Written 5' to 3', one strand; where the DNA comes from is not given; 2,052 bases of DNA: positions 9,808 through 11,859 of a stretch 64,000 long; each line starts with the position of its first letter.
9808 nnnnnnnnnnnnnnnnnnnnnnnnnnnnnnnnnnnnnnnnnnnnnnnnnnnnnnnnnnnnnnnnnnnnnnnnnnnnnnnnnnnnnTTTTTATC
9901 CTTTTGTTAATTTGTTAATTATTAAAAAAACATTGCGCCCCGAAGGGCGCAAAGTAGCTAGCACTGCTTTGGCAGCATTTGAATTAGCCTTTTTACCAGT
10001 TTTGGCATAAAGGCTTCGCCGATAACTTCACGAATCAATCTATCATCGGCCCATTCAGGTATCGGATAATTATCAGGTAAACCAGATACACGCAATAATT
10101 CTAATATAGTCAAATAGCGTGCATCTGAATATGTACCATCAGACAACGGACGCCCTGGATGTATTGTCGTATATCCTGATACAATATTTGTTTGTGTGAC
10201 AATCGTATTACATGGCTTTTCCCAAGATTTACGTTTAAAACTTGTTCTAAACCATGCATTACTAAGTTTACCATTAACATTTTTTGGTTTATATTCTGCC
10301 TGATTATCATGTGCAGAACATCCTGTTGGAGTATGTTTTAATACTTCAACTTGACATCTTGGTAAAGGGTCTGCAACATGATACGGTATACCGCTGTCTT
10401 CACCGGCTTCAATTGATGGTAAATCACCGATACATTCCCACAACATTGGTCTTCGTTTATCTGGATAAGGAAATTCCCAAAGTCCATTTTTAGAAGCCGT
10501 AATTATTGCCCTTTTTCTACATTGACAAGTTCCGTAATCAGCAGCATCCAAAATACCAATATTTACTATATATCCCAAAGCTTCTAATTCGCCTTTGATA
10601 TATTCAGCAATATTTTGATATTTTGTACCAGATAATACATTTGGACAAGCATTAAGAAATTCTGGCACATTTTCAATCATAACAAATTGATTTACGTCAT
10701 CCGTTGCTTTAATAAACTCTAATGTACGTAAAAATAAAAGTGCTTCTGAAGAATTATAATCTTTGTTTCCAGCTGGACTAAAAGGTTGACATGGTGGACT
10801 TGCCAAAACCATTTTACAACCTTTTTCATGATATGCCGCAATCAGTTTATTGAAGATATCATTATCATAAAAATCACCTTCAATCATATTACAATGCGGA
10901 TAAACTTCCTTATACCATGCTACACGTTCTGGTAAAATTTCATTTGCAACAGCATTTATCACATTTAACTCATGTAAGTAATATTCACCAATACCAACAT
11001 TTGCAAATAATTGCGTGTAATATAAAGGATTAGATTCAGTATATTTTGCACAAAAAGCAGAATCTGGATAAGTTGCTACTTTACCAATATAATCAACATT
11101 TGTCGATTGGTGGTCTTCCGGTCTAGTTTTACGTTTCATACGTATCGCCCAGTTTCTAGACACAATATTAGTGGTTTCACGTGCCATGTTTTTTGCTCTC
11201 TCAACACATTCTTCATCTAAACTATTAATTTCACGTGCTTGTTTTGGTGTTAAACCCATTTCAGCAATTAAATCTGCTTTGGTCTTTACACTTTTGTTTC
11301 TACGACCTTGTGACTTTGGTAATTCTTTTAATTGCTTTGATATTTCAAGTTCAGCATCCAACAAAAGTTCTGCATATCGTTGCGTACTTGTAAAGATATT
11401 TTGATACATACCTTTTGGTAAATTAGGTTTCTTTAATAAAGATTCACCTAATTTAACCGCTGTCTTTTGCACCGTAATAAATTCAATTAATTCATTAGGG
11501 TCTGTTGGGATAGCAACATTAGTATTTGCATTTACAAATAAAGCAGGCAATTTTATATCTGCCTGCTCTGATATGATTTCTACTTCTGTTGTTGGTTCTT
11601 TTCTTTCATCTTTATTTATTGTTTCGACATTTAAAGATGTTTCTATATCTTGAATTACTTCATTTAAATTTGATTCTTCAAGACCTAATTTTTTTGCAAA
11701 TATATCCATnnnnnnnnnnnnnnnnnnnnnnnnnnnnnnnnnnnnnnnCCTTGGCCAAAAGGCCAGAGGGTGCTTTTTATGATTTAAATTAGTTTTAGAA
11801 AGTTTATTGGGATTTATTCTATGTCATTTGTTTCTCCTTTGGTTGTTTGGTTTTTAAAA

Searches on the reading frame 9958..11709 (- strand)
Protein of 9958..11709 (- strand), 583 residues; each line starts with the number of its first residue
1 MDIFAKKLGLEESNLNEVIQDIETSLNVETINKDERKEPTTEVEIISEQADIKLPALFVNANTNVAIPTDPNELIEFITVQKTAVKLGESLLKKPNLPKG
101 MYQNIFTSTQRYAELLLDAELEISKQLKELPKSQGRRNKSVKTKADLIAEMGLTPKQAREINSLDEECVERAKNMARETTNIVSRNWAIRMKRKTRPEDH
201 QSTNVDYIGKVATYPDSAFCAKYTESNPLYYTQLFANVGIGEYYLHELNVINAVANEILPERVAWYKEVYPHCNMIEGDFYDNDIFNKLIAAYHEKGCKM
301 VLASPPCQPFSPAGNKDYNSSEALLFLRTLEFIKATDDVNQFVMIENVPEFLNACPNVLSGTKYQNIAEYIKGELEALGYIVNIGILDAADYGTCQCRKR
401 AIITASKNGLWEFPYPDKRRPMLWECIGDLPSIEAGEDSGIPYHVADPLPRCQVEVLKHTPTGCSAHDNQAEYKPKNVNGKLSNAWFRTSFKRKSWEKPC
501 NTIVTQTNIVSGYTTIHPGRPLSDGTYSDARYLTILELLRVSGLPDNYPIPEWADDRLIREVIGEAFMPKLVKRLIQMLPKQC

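Call 43: search_protein_families(library=pfam, proteins=[window:9958-11709:-], max_evalue=0.01)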
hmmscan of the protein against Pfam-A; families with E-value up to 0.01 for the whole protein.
window:9958-11709:- (583 aa): 1 family
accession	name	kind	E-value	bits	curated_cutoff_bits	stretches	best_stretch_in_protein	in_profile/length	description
PF00145.23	DNA_methylase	-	2.5e-34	119.6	22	1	233-578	5-321/324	C-5 cytosine-specific DNA methylase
